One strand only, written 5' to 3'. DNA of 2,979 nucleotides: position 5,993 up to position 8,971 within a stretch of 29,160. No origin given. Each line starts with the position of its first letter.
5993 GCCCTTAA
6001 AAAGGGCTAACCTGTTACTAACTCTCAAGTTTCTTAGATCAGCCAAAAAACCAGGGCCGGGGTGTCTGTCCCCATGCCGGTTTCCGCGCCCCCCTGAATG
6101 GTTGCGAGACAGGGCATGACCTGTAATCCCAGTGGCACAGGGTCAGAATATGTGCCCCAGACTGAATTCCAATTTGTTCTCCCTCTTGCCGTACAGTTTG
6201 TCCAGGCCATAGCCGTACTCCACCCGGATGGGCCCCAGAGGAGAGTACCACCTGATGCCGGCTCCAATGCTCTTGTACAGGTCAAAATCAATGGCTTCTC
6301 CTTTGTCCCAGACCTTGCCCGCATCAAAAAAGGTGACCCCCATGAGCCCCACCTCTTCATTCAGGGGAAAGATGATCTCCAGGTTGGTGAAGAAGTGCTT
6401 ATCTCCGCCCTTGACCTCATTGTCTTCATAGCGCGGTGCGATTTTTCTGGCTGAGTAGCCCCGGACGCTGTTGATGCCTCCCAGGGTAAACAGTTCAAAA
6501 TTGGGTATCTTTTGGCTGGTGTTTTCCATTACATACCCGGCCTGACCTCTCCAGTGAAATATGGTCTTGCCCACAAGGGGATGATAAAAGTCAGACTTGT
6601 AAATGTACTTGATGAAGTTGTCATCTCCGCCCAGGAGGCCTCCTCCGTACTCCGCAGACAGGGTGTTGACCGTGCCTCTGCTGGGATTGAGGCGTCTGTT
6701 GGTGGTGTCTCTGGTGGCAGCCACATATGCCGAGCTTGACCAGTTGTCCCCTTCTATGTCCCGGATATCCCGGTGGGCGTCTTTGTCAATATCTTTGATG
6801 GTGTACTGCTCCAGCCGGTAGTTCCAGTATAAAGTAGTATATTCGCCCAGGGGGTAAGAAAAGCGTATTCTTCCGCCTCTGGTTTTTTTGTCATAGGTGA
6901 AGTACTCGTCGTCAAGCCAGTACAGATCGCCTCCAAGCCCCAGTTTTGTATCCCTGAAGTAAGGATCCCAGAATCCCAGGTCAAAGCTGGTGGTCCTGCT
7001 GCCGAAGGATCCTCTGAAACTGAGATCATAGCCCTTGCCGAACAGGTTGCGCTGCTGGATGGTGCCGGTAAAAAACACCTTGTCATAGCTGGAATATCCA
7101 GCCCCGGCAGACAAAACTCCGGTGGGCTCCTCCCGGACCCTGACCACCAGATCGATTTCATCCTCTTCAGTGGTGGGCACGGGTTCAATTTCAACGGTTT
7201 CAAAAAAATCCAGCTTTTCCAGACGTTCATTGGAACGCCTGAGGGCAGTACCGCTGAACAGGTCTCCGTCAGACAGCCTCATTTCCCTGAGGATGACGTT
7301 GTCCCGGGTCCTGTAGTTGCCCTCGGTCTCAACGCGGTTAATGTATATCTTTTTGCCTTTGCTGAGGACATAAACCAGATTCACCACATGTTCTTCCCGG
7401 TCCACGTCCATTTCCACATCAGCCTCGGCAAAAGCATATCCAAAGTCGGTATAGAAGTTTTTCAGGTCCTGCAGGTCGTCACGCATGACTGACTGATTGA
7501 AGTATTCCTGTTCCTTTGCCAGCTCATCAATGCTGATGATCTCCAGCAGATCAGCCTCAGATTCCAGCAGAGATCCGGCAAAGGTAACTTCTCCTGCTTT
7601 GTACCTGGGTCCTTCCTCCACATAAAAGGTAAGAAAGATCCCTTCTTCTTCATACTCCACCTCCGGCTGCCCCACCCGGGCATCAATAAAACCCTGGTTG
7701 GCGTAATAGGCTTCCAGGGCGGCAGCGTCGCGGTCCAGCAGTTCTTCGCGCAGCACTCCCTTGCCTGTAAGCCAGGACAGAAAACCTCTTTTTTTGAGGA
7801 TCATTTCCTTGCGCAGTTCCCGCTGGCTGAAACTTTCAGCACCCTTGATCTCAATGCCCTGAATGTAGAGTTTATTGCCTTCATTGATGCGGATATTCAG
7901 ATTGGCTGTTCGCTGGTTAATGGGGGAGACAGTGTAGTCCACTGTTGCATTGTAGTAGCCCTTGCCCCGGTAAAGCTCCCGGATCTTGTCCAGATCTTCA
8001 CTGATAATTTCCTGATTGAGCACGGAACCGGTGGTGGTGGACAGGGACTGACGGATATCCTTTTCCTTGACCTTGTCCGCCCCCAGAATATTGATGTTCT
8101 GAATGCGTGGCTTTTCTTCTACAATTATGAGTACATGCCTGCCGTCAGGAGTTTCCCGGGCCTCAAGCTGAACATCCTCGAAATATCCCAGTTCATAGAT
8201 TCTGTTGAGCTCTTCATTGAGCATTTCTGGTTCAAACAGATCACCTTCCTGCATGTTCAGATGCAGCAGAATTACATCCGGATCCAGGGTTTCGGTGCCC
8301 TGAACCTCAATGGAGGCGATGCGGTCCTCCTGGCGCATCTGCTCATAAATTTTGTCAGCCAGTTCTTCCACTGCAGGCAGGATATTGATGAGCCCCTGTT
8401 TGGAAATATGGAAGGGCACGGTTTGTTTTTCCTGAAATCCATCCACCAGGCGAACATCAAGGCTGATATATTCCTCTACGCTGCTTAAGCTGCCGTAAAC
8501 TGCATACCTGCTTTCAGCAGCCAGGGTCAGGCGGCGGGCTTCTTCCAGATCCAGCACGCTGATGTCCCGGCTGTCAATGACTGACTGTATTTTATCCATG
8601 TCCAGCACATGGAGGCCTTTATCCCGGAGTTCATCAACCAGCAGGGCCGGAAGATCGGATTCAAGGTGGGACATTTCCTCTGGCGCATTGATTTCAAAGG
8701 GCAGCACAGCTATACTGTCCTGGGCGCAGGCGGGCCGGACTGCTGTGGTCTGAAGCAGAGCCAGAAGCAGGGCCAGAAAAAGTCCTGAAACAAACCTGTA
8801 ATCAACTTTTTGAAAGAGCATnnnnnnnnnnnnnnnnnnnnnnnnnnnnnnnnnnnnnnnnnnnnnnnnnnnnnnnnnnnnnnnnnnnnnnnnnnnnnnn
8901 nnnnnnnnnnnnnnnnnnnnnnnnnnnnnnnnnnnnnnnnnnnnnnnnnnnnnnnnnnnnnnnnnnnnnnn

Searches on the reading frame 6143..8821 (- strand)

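Call 78: search_protein_families(library=pfam, proteins=[window:6143-8821:-], max_evalue=0.001)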
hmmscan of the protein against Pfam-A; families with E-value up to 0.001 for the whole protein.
window:6143-8821:- (892 aa): 5 families
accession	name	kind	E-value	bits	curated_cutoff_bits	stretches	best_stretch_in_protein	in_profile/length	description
PF01103.29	Omp85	-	1.8e-66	225.3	24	1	592-892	1-325/325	Omp85 superfamily domain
PF07244.20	POTRA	-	8.9e-64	212.6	21.3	5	238-315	1-79/79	Surface antigen variable number repeat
PF08479.16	POTRA_2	-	1e-07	32.1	24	0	240-315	3-76/76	POTRA domain, ShlB-type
PF25282.1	POTRA1_3_Toc75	-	2e-06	28.4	27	0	187-229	47-91/99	Toc75-like, POTRA domain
PF08478.15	POTRA_1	-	6.7e-05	23.5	23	0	239-280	2-39/69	POTRA domain, FtsQ-type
